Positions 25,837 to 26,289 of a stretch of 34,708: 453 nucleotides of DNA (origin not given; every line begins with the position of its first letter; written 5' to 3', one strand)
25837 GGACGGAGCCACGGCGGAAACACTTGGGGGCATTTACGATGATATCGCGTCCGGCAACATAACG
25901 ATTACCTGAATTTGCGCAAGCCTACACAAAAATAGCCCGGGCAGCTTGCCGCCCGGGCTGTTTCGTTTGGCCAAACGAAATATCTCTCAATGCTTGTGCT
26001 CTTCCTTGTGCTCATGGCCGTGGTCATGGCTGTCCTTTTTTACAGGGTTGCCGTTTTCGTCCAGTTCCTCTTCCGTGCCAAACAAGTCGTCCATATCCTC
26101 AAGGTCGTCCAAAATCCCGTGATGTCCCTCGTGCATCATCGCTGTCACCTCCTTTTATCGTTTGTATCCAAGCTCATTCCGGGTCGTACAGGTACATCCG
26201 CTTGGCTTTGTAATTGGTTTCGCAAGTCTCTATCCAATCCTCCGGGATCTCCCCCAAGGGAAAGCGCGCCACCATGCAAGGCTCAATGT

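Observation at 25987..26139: Unlisted 50-aa His-rich acidic peptide gene at the end of the metal-ATPase operon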

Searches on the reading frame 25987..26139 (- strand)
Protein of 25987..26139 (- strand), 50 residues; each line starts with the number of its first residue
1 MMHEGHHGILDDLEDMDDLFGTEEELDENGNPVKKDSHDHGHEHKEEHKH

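Call 4: search_protein_families(library=pfam, proteins=[window:25987-26139:-], max_evalue=0.01)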
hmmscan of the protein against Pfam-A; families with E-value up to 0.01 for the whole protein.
window:25987-26139:- (50 aa): 0 families

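Call 5: find_homologous_proteins(query=window:25990-26139:-, max_evalue=0.01)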
Query seq(50 aa) (50 aa): 4 proteins with E <= 0.01 among 4 candidates.
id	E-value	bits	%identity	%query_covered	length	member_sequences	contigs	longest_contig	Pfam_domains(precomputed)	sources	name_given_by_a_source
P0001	1.8e-23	99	100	100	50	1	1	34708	-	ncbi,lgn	-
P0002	1.3e-13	68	84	88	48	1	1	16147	-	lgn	-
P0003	9.4e-13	66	91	66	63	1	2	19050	-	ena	-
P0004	4.3e-11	61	76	86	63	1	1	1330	-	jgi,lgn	-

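Call 6: search_protein_families(library=ncbifam, proteins=[window:25987-26139:-], max_evalue=0.01)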
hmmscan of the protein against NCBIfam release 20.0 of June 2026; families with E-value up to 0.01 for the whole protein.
window:25987-26139:- (50 aa): 0 families

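Call 9: find_encoding_contigs(protein=P0001, flank=10000, max_places=3)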
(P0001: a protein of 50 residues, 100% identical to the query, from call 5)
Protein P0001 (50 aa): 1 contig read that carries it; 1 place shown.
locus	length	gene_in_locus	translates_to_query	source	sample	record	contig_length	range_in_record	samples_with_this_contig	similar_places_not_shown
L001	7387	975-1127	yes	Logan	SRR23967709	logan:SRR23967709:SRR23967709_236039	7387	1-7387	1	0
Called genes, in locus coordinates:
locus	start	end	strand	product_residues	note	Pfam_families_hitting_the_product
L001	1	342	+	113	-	?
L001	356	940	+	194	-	-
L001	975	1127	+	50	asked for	-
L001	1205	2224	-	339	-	PF02608:Bmp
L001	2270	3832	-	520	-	PF00072:Response_reg, PF12833:HTH_18, PF00165:HTH_AraC (weak)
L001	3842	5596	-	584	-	PF00672:HAMP, PF06580:His_kinase, PF02518:HATPase_c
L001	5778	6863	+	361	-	PF00532:Peripla_BP_1, PF13407:Peripla_BP_4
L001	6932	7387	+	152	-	?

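Call 10: find_encoding_contigs(protein=P0002, flank=10000, max_places=3)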
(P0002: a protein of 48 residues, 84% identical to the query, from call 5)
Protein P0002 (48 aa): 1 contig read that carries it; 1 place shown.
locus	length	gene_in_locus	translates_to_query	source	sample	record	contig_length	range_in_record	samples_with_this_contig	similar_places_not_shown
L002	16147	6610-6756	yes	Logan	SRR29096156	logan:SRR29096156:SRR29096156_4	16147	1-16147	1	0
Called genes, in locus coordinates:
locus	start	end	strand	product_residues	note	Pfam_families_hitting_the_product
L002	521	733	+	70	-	-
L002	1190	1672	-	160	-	PF13302:Acetyltransf_3 (weak), PF00583:Acetyltransf_1, PF13673:Acetyltransf_10, PF13508:Acetyltransf_7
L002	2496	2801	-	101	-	PF02583:Trns_repr_metal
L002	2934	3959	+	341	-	PF01546:Peptidase_M20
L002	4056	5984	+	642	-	PF00122:E1-E2_ATPase, PF00702:Hydrolase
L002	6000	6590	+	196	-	-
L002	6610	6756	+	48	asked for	-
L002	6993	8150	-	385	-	PF02595:Gly_kinase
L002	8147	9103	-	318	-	PF00389:2-Hacid_dh, PF02826:2-Hacid_dh_C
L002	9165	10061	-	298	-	PF01261:AP_endonuc_2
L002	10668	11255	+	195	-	PF00440:TetR_N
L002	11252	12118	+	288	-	PF00561:Abhydrolase_1 (weak)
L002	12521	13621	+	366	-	PF00383:dCMP_cyt_deam_1, PF14437:MafB19-deam, PF01872:RibD_C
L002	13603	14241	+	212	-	PF00677:Lum_binding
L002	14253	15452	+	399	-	PF00926:DHBP_synthase, PF00925:GTP_cyclohydro2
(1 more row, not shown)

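Call 11: find_encoding_contigs(protein=P0003, flank=10000, max_places=3)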
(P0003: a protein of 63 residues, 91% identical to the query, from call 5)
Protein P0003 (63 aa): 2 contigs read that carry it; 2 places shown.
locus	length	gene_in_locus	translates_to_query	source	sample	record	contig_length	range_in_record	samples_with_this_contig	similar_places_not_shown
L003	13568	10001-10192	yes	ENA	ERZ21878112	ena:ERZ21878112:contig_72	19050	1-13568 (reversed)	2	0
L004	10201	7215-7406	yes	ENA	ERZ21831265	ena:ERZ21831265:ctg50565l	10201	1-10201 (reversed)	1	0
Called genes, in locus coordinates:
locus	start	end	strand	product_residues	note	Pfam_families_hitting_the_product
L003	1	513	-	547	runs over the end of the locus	PF01565:FAD_binding_4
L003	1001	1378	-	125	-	PF13489:Methyltransf_23, PF13847:Methyltransf_31 (weak), PF13649:Methyltransf_25, PF08241:Methyltransf_11, PF08242:Methyltransf_12 (weak)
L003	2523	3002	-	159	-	PF14879:DUF4489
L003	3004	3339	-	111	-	-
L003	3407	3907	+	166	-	PF01243:PNPOx_N, PF12900:Pyridox_ox_2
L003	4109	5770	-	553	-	PF01368:DHH, PF00571:CBS, PF07085:DRTGG, PF00571:CBS (weak), PF02833:DHHA2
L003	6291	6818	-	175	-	PF22769:DCD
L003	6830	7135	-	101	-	PF02583:Trns_repr_metal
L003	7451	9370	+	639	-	PF00122:E1-E2_ATPase, PF00702:Hydrolase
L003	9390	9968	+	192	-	-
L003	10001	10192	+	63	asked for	-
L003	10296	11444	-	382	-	PF00070:Pyr_redox (faint), PF00890:FAD_binding_2 (weak), PF01266:DAO, PF07992:Pyr_redox_2 (faint), PF13450:NAD_binding_8 (weak)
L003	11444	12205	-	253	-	PF13237:Fer4_10 (faint), PF14697:Fer4_21 (weak), PF25160:LdpA_Fe-S-bd (weak), PF00037:Fer4, PF12797:Fer4_2 (weak), PF12837:Fer4_6 (weak), PF17806:SO_alpha_A3, PF04324:Fer2_BFD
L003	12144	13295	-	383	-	PF00890:FAD_binding_2 (weak), PF01134:GIDA (faint), PF01266:DAO (weak), PF03486:HI0933_like (weak), PF07992:Pyr_redox_2, PF12831:FAD_oxidored, PF13450:NAD_binding_8, PF00070:Pyr_redox (weak), +3 more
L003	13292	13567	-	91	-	?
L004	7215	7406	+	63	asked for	-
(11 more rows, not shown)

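Call 12: find_encoding_contigs(protein=P0004, flank=10000, max_places=3)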
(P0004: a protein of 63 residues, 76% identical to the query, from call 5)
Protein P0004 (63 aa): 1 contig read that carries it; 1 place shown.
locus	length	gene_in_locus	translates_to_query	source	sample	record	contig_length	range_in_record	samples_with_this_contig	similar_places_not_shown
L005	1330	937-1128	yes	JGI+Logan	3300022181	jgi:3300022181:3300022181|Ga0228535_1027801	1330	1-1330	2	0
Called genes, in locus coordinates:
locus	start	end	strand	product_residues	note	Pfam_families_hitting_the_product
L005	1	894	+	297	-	?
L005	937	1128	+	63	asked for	-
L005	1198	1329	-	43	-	?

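Call 26: find_homologous_proteins(query=A3, max_evalue=1)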
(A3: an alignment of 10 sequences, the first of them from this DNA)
Query A3 (10 sequences) (49 aa, profile of the alignment): 105 proteins with E <= 1 among 2072 candidates.
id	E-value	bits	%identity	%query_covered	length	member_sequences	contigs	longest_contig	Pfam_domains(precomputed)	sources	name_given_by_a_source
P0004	7.9e-18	83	76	88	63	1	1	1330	-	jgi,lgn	-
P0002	7.3e-17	80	84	90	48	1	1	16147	-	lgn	-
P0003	1.6e-16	79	91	67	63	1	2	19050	-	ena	-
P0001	2.7e-16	78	100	100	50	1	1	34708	-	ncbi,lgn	-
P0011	1.4e-14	73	71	49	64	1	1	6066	-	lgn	-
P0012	4.5e-14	71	56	88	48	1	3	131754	-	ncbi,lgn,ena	-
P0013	6.7e-12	64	71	49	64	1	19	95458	-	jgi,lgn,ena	-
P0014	8.0e-12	64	75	49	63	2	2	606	-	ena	-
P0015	1.6e-11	63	81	55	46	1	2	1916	-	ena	-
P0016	1.9e-11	63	76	59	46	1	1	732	-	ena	-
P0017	2.0e-11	63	81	43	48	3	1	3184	-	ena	-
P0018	2.6e-11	62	61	67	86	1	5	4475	-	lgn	-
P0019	2.8e-11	62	77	45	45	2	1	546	-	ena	-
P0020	2.9e-11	62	71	69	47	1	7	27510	-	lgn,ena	-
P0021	3.6e-11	62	88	49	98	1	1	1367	-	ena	-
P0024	8.4e-11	61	53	92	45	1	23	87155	-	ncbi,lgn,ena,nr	ncbi:MAG: hypothetical protein HFE62_04060 [Firmicutes bacterium]|nr:hypothetical protein [Bacillota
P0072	2.0e-7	50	80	41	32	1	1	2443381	-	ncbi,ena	-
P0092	1.8e-6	47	88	16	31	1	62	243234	-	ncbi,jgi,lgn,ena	-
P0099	3.4e-6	46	83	47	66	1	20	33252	-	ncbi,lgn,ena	-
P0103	8.6e-6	44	71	43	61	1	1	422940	-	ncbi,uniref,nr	ncbi:hypothetical protein LQE92_07290 [Lacrimispora sp. NSJ-141]|uniref:Uncharacterized protein n=1 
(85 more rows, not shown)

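Call 30: find_encoding_contigs(protein=P0092, flank=7000, max_places=5)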
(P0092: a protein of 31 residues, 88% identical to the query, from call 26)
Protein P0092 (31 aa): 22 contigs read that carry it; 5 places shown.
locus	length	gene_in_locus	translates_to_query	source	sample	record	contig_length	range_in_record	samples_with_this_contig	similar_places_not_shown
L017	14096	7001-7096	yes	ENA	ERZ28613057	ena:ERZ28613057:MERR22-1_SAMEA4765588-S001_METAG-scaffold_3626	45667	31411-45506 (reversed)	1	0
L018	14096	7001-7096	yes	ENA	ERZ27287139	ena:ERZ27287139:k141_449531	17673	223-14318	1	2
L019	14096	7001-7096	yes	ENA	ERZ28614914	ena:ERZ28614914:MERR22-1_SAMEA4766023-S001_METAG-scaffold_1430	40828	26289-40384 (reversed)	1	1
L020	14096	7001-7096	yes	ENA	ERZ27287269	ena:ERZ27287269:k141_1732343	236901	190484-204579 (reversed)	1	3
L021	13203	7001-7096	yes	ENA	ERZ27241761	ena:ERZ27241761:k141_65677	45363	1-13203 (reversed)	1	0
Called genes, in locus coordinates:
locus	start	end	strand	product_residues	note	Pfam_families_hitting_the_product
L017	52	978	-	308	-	PF00126:HTH_1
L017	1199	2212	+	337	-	PF02423:OCD_Mu_crystall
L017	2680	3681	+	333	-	PF00291:PALP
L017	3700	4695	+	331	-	PF02423:OCD_Mu_crystall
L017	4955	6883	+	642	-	PF00122:E1-E2_ATPase, PF00702:Hydrolase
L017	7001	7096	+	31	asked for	-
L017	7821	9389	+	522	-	PF00496:SBP_bac_5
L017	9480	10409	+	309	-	PF19300:BPD_transp_1_N, PF00528:BPD_transp_1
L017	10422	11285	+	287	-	PF00528:BPD_transp_1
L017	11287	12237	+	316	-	PF00005:ABC_tran, PF08352:oligo_HPY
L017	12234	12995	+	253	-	PF02463:SMC_N (weak), PF00005:ABC_tran, PF13401:AAA_22 (faint)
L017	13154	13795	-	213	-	PF00596:Aldolase_II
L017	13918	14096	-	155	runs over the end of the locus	PF01381:HTH_3 (weak)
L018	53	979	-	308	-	PF00126:HTH_1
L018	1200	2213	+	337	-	PF02423:OCD_Mu_crystall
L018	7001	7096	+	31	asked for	-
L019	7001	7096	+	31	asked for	-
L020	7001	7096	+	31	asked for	-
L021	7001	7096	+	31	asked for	-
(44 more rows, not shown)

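Call 31: find_encoding_contigs(protein=P0024, flank=7000, max_places=4)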
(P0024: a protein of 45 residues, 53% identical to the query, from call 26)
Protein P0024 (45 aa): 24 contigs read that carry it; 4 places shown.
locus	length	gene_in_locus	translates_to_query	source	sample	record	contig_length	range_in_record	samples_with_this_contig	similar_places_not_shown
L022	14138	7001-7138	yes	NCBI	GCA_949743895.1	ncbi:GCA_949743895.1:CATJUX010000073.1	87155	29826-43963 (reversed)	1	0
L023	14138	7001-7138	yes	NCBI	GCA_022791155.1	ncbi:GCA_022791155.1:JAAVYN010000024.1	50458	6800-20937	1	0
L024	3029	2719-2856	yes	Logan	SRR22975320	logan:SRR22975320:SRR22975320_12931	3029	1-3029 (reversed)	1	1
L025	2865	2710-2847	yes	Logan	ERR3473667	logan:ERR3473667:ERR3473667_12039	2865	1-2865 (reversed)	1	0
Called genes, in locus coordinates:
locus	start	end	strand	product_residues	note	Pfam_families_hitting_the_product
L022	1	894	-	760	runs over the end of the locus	PF23139:OB_YrrC, PF14490:HHH_RecD2 (weak), PF14490:HHH_RecD2, PF05127:NAT10_TcmA_helicase (weak), PF13245:AAA_19, PF13604:AAA_30, PF18335:SH3_13, PF13538:UvrD_C_2, +4 more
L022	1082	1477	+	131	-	PF04993:TfoX_N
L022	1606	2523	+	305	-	PF00892:EamA, PF03151:TPT, PF00892:EamA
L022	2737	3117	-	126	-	PF02583:Trns_repr_metal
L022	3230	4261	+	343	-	PF04389:Peptidase_M28 (weak), PF01546:Peptidase_M20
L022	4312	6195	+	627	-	PF00122:E1-E2_ATPase, PF00702:Hydrolase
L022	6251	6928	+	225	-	-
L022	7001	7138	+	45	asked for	-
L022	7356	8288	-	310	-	PF01625:PMSR, PF01641:SelR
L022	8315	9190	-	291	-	PF00892:EamA, PF03151:TPT (faint), PF00892:EamA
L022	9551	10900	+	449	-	PF02878:PGM_PMM_I, PF02879:PGM_PMM_II, PF02880:PGM_PMM_III, PF00408:PGM_PMM_IV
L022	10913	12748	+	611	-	PF13230:GATase_4 (weak), PF13522:GATase_6, PF13537:GATase_7, PF01380:SIS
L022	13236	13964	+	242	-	PF04402:SIMPL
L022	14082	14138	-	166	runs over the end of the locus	-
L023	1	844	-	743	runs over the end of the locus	PF23139:OB_YrrC, PF14490:HHH_RecD2 (weak), PF14490:HHH_RecD2, PF05970:PIF1 (weak), PF13245:AAA_19, PF13604:AAA_30, PF18335:SH3_13, PF13538:UvrD_C_2, +4 more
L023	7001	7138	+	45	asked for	-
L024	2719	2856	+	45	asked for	-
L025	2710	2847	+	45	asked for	-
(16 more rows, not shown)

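Call 36: find_related_loci(query=A3, collection=metagenome_contigs, flank=6000)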
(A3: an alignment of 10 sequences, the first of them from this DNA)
Query A3 (49 aa) in metagenome_contigs; peptide patterns used: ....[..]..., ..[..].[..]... (x = any residue, [..] = any of these).
334 stretches matched a pattern; 32 encode a relative of the query (tblastn E <= 1e-3); 32 distinct loci.
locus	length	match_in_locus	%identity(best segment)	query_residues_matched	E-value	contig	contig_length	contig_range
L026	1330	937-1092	71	1-46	6e-10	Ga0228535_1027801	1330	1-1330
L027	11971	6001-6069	83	1-23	2e-8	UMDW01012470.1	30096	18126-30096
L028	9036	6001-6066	82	1-22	6e-8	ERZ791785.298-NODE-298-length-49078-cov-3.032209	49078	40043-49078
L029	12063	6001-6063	86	1-21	6e-8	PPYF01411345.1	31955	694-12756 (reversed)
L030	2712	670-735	82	1-22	6e-8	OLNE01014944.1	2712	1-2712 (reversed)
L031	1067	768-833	82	1-22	5e-8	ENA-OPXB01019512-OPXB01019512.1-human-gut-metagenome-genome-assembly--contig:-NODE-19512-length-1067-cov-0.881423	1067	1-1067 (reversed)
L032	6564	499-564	82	1-22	6e-8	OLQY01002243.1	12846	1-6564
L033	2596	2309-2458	54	1-49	7e-8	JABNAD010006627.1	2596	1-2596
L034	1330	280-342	86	1-21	7e-8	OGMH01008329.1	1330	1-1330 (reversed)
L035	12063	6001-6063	86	1-21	7e-8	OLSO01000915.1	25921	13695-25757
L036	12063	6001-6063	86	1-21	7e-8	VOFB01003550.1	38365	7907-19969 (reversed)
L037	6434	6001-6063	86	1-21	7e-8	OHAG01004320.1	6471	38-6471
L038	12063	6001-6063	86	1-21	7e-8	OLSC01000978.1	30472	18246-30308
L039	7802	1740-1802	86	1-21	7e-8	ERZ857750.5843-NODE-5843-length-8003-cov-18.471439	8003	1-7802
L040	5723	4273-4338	82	1-22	8e-8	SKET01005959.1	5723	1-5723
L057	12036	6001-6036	92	1-12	4e-5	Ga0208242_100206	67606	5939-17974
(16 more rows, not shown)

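Call 55: search_protein_representatives(alignment_id=A4)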
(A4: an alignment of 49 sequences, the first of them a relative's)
Query: 49 sequences, 56 profile positions. Proteins with E-value up to 0.001 (for the whole library): 33; up to 1e-10: 9; up to 1e-30: 0. The best 33 are listed.
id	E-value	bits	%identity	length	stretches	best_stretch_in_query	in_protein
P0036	4.2e-13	66.2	-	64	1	1-51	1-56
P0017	6.0e-13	65.8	-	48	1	1-38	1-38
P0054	1.3e-11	61.5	-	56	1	1-55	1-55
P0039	1.4e-11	61.4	-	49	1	1-47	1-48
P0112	2.2e-11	60.7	-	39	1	1-34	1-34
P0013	2.7e-11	60.5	-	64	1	1-52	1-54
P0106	3.6e-11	60.1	-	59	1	1-48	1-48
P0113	3.7e-11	60.0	-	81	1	1-51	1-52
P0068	5.4e-11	59.5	-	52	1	1-51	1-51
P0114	1.2e-10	58.4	-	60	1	1-47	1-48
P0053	1.3e-10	58.3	-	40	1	1-37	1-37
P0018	2.0e-10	57.7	-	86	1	1-51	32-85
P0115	9.4e-10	55.5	-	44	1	1-39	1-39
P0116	1.3e-09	55.1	-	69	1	2-42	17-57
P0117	1.4e-09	55.0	-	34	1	1-31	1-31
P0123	7.8e-08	49.4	-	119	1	1-32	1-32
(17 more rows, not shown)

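Call 73: find_encoding_contigs(protein=P0103, flank=6000, max_places=2)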
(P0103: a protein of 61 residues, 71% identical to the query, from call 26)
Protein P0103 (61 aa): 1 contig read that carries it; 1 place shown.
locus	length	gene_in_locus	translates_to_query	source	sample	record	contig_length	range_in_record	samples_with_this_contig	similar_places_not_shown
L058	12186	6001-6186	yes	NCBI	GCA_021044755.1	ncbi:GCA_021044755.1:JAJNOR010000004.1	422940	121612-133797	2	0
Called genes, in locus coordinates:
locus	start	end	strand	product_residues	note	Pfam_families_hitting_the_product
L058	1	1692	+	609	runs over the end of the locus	PF10110:GPDPase_memb, PF03009:GDPD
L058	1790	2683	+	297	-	PF00497:SBP_bac_3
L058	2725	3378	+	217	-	PF00528:BPD_transp_1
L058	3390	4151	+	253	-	PF00005:ABC_tran, PF02463:SMC_N (faint), PF13304:AAA_21 (weak)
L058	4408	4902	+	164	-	PF05198:IF3_N, PF00707:IF3_C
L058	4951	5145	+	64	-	PF01632:Ribosomal_L35p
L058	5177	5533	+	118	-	PF00453:Ribosomal_L20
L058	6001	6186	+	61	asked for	-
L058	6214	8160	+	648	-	PF00122:E1-E2_ATPase, PF00702:Hydrolase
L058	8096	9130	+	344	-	PF04389:Peptidase_M28 (faint), PF01546:Peptidase_M20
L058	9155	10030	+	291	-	PF02361:CbiQ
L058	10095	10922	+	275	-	PF00005:ABC_tran, PF02463:SMC_N, PF13175:AAA_15 (faint), PF13304:AAA_21 (faint)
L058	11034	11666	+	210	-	-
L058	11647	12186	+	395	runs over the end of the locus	PF00465:Fe-ADH, PF13685:Fe-ADH_2 (weak), PF25137:ADH_Fe_C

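Call 74: find_encoding_contigs(protein=P0072, flank=6000, max_places=2)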
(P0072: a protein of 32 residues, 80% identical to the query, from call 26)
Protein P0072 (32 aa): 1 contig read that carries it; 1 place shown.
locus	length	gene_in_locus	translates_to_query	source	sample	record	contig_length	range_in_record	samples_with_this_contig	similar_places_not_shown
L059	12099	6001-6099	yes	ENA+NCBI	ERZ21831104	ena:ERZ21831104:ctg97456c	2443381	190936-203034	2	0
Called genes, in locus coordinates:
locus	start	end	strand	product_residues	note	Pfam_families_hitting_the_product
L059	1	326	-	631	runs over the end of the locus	PF00795:CN_hydrolase, PF02540:NAD_synthase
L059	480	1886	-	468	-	PF22629:ACT_AHAS_ss, PF01869:BcrAD_BadFG (faint), PF00871:Acetate_kinase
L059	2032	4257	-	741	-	PF00122:E1-E2_ATPase, PF00702:Hydrolase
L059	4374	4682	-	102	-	PF02583:Trns_repr_metal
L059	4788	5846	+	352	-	PF04389:Peptidase_M28 (weak), PF01546:Peptidase_M20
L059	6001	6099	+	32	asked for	-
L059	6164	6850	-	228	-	-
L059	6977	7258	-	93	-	-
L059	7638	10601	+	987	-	PF00990:GGDEF, PF00072:Response_reg, PF00990:GGDEF, PF00563:EAL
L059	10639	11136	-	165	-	PF00186:DHFR_1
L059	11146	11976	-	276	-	PF00303:Thymidylat_synt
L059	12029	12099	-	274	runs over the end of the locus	PF00590:TP_methylase, PF23016:RsmI_C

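Call 75: predict_structure(alignment_id=A4)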
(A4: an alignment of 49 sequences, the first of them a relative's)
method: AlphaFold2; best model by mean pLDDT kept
length: 63 residues; sequences in the alignment: 49
mean_pLDDT: 64.9   pTM: 0.21
mean pLDDT of the five models: 64.9, 64.7, 60.2, 59.7, 59.7
residues with pLDDT >= 90: 0; 70-90: 8; 50-70: 55; < 50: 0
segments of 3 or more residues with pLDDT < 50: none
pLDDT, mean of each block of 10 residues (from residue 1): 65 64 73 63 64 62 61
secondary structure, 60 per line:
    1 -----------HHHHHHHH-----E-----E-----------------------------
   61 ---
elements in order: H12-19
